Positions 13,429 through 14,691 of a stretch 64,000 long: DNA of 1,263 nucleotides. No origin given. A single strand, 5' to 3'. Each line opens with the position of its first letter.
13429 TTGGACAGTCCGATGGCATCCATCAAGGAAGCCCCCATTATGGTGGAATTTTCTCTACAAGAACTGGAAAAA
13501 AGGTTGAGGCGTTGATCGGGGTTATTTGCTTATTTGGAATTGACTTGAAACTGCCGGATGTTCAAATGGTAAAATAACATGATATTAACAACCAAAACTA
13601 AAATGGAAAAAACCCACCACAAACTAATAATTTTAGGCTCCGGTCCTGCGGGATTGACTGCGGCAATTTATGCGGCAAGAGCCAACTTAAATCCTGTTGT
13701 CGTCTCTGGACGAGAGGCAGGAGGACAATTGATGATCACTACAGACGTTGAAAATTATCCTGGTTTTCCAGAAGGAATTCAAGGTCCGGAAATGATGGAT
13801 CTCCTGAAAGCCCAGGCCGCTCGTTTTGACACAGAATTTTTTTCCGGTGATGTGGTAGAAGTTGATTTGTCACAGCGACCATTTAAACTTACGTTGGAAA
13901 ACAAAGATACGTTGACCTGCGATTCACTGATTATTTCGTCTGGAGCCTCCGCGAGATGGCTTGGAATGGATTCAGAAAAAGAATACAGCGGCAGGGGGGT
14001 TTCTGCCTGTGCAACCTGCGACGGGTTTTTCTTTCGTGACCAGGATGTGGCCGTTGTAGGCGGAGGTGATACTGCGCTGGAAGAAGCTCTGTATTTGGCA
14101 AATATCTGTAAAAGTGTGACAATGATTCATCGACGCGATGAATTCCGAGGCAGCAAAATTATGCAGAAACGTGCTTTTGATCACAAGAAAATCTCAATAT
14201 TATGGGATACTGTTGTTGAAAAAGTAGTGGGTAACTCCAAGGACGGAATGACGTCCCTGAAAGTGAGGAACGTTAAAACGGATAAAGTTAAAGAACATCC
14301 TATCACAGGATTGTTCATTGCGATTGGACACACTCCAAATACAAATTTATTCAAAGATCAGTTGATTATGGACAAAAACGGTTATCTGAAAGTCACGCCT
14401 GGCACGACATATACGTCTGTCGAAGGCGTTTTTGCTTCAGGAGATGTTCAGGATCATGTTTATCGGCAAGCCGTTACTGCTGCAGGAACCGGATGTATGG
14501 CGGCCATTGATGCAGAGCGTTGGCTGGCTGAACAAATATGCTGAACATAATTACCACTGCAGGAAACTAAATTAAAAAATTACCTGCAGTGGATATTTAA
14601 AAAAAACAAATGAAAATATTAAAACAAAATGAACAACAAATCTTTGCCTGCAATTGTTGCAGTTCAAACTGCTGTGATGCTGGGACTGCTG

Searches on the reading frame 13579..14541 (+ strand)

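Call 50: search_protein_families(library=pfam, proteins=[window:13579-14541:+], max_evalue=0.00001)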
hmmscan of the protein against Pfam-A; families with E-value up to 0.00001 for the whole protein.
window:13579-14541:+ (321 aa): 5 families
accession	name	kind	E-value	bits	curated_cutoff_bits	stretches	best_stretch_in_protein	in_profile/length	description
PF07992.20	Pyr_redox_2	-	2.4e-50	172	26.1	1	15-305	2-291/291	Pyridine nucleotide-disulphide oxidoreductase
PF13738.12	Pyr_redox_3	-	1.7e-19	70.6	30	1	69-288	80-305/305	Pyridine nucleotide-disulphide oxidoreductase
PF00070.33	Pyr_redox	-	4.4e-18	66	22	1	157-230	2-80/82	Pyridine nucleotide-disulphide oxidoreductase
PF03486.20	HI0933_like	-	4.7e-07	29.9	50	0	15-47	2-34/244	HI0933-like protein Rossmann domain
PF00890.30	FAD_binding_2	-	2.2e-06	27.6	20.4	0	16-50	2-37/414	FAD binding domain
